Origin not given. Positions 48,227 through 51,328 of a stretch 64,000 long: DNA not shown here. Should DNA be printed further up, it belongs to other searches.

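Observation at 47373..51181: Translationally coupled orphan pair: beta-rich secreted protein plus 934-aa secreted giant with no recognisable domains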

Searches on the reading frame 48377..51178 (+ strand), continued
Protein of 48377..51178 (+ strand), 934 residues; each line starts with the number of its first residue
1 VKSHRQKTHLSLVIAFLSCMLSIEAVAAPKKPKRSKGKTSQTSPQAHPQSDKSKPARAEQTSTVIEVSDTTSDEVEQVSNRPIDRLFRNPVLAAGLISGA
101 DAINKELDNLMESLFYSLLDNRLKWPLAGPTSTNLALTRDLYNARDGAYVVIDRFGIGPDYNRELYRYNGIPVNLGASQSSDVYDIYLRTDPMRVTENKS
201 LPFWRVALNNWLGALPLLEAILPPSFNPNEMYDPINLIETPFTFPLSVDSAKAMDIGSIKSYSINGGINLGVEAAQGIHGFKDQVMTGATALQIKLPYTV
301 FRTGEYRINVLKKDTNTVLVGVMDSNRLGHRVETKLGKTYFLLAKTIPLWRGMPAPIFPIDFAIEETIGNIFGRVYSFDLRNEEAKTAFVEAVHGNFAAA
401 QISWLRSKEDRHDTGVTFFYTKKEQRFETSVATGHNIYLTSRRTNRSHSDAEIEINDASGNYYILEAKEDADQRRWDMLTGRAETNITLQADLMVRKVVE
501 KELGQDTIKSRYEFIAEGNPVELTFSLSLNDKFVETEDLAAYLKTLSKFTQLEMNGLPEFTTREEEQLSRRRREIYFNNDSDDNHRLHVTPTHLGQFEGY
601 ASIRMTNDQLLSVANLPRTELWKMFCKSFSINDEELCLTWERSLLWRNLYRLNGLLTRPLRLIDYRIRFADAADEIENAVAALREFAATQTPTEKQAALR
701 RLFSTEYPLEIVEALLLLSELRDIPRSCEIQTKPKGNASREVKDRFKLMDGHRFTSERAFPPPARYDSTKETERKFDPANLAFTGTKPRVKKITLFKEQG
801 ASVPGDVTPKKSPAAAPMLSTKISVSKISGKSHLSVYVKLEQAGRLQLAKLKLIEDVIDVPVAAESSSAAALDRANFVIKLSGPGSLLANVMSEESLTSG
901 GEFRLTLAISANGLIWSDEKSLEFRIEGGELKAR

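Call 48: find_homologous_proteins(query=A3, max_evalue=0.00001)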
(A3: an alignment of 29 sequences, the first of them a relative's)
Query A3 (29 sequences) (885 aa, profile of the alignment): 10 proteins with E <= 0.00001 among 8000 candidates.
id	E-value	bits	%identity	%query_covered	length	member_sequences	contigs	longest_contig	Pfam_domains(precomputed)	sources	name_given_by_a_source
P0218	1.6e-284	964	100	100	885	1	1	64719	-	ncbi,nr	ncbi:MAG: hypothetical protein HYV97_07070 [Bdellovibrio sp.]|nr:hypothetical protein [Bdellovibrio 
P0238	1.2e-283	961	28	90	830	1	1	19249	-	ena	-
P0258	1.3e-279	948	33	92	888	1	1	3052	-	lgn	-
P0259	7.1e-278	942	85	99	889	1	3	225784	-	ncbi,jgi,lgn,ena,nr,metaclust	ncbi:MAG: hypothetical protein A2X86_13330 [Bdellovibrionales bacterium GWA2_49_15]|nr:MAG: hypothet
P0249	1.9e-277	941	38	98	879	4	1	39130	-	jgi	-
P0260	5.6e-277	939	83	99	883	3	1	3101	-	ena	-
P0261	3.4e-275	933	31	91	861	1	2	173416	-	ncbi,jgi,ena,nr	ncbi:MAG: hypothetical protein HN576_08265 [Bacteriovoracaceae bacterium]|jgi:hypothetical protein|n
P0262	2.7e-241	821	30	90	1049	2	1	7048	-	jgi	-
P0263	2.5e-228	778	30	94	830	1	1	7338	-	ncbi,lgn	-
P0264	7.6e-158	545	24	91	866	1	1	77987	-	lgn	-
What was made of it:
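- Tried and rejected: The profile of distant homologues returned only MAG proteins (call 48).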

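Call 51: search_protein_families(library=ncbifam, proteins=[L019:277-2349:+, L019:2349-4715:+], max_evalue=0.001)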
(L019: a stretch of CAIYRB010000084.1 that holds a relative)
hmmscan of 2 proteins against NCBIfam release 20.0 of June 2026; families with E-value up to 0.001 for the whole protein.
L019:277-2349:+ (691 aa): 8 families
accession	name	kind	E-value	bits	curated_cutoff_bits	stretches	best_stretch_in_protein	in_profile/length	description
NF045661.1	HdlasePehA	equivalog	6e-20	71.3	900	1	429-553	272-394/506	phosphoric/sulfuric ester hydrolase PehA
TIGR03417.1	chol_sulfatase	equivalog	4.1e-13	49.1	433.45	1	376-565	179-378/500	choline-sulfatase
NF010322.0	PRK13759.1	equivalog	1.2e-12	47.1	481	1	376-513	196-339/486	arylsulfatase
NF038282.1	LapC_YejM_PbgA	exception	6.7e-09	34.6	825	1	433-533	406-498/584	LPS biosynthesis-modulating metalloenzyme YejM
NF038075.1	fam_STM4013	hypoth_equivalog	7.6e-06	25.6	250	0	444-503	203-256/261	STM4013/SEN3800 family hydrolase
NF008593.0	PRK11560.1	equivalog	9.6e-06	24.1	493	1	435-506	428-495/563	kdo(2)-lipid A phosphoethanolamine 7''-transferase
NF053595.1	LptchSynLtaSGpos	equivalog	4e-05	22.4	970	1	397-537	391-528/626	lipoteichoic acid synthase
NF052527.1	Mn_arylsulf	exception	4.7e-05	22.5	850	0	420-513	246-336/479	manganese-dependent arylsulfatase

L019:2349-4715:+ (789 aa): 7 families
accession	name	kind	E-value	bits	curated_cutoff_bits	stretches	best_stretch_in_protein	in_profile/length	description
NF010322.0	PRK13759.1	equivalog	1.1e-22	80.2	481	2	426-627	266-440/486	arylsulfatase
TIGR03417.1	chol_sulfatase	equivalog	1.6e-18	66.9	433.45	1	430-627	255-423/500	choline-sulfatase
NF045661.1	HdlasePehA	equivalog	4.9e-13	48.5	900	1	429-638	283-478/506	phosphoric/sulfuric ester hydrolase PehA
NF052527.1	Mn_arylsulf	exception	3.3e-12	46.1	850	1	429-624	266-432/479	manganese-dependent arylsulfatase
NF038282.1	LapC_YejM_PbgA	exception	1.2e-06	27.1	825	1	241-536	259-504/584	LPS biosynthesis-modulating metalloenzyme YejM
NF053595.1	LptchSynLtaSGpos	equivalog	7.8e-06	24.7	970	1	434-532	434-526/626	lipoteichoic acid synthase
NF038075.1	fam_STM4013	hypoth_equivalog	3.1e-05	23.6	250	1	242-475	9-242/261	STM4013/SEN3800 family hydrolase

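Call 52: search_solved_structures(query=L019:277-2349:+, max_evalue=0.00001)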
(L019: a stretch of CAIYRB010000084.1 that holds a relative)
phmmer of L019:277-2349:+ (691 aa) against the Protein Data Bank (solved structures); distinct sequences matched with E-value up to 0.00001: 31.
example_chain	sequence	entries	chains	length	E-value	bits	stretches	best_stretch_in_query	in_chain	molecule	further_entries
2vqr_A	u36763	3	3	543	5e-16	61.6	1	428-564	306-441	PUTATIVE SULFATASE | Multifunctional alkaline phosphatase superfamily protein pRL90232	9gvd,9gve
4upi_A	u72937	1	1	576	7.1e-15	57.8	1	375-551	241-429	SULFATASE FAMILY PROTEIN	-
2w8s_A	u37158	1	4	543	2e-14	56.2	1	429-562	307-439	PHOSPHONATE MONOESTER HYDROLASE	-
4upl_A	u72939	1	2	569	2.6e-14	55.9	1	380-556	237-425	SULFATASE FAMILY PROTEIN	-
4uph_A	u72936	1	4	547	4.2e-14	55.2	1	430-554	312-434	SULFATASE (SULFURIC ESTER HYDROLASE) PROTEIN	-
4upk_A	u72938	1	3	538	8.2e-14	54.2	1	399-566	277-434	PHOSPHONATE MONOESTER HYDROLASE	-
3ed4_A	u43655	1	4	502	1.6e-11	46.6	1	222-511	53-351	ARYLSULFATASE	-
7p24_AAA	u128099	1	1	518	8.3e-11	44.3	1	441-563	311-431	Mucin-desulfating sulfatase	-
9ihk_D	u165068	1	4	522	2e-09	39.7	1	380-546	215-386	Sulfatase_S1_30A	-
7oz8_AAA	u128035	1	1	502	1.3e-08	37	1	376-513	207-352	Choline-sulfatase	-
6hhm_A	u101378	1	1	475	2.5e-08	36.1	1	387-556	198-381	Arylsulfatase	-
6pt6_B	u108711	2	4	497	4.6e-08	35.3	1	371-557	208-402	exo-2S-iota carrageenan S1 sulfatase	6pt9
6ptk_A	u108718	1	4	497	4.8e-08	35.2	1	371-557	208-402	exo-2S-iota carrageenan S1 sulfatase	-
6pt4_B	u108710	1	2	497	4.9e-08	35.2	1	371-557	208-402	exo-2S-iota carrageenan S1 sulfatase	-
8di0_A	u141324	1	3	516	5.8e-08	34.9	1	398-535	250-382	Arylsulfatase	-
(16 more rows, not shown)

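Call 53: search_solved_structures(query=L019:2349-4715:+, max_evalue=0.00001)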
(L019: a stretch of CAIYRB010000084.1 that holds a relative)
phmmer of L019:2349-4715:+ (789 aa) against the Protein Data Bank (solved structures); distinct sequences matched with E-value up to 0.00001: 15.
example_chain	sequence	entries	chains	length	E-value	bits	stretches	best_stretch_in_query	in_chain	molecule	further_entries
6psm_A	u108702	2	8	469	3.9e-11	45.2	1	366-630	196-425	exo-4S-kappa carrageenan S1 sulfatase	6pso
6prm_A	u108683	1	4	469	4e-11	45.2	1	366-630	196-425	exo-4S-kappa carrageenan S1 sulfatase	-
4upk_A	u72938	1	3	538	1.8e-09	39.8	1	395-555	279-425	PHOSPHONATE MONOESTER HYDROLASE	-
3ed4_A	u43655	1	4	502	1.8e-09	39.7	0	366-558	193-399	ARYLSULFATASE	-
4uph_A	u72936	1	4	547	1.5e-08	36.7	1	426-555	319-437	SULFATASE (SULFURIC ESTER HYDROLASE) PROTEIN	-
6hhm_A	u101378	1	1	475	4.7e-08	35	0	430-471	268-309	Arylsulfatase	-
7p24_AAA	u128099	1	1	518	5.1e-07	31.6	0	437-638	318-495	Mucin-desulfating sulfatase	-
6pt6_B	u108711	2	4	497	9.1e-07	30.8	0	429-539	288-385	exo-2S-iota carrageenan S1 sulfatase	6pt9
4mhx_A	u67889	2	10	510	1.1e-06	30.5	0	240-400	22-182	N-sulphoglucosamine sulphohydrolase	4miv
6ptk_A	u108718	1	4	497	1.3e-06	30.3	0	429-539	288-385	exo-2S-iota carrageenan S1 sulfatase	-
7lha_A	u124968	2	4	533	1.6e-06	30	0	494-637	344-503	Exo-L-galactose-6-sulfatase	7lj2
6pt4_B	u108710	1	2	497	1.6e-06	30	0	429-539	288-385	exo-2S-iota carrageenan S1 sulfatase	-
7oz8_AAA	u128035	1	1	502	3.3e-06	28.9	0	416-555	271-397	Choline-sulfatase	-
9hh2_A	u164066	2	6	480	6.5e-06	28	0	325-469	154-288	Sulfatase, family S1-19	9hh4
9bau_A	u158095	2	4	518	9.1e-06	27.5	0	438-633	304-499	S1_15B sulfatase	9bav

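Call 59: search_protein_families(library=pfam, alignment_id=A4, max_evalue=0.1)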
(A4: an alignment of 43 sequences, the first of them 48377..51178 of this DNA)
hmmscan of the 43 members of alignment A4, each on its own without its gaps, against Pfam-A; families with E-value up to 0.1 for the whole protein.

A. member 1, window:48377-51178:+ (934 aa): 0 families

B. families by the number of members that match (of 43 scanned): 14 families
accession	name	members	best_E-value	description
PF20182.3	DUF6545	1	0.0011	Family of unknown function (DUF6545)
PF07359.16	LEAP-2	1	0.0052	Liver-expressed antimicrobial peptide 2 precursor (LEAP-2)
PF24976.1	Lipocalin_10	1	0.0088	Lipocalin domain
PF09026.15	CENP-B_dimeris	1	0.013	Centromere protein B dimerisation domain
PF22737.1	NNH6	1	0.014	NACHT N-terminal Helical domain 6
PF21209.4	Bac_rhamnosid-like_N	1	0.022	Alpha-rhamnosidase-like, bacteroidetes, N-terminal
PF22384.1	PBP2_Ca3427_like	1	0.023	Ca3427-like PBP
PF08460.16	SH3_5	1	0.037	Bacterial SH3 domain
PF24203.1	Phage_ProQ_C_like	1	0.047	Phage ProQ C-terminal-like domain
PF13135.11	DUF3947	1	0.055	Protein of unknown function (DUF3947)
PF24933.1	DUF7751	1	0.057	Domain of unknown function (DUF7751)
PF06187.17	DUF993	1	0.057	Protein of unknown function (DUF993)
PF05591.17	T6SS_VipA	1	0.067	Type VI secretion system, VipA, VC_A0107 or Hcp2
PF21385.2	ACCA_BT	1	0.084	Acetyl-CoA carboxylase, BT domain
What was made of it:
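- There is no plug or TonB-dependent-receptor Pfam signal in 43 members (call 59).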
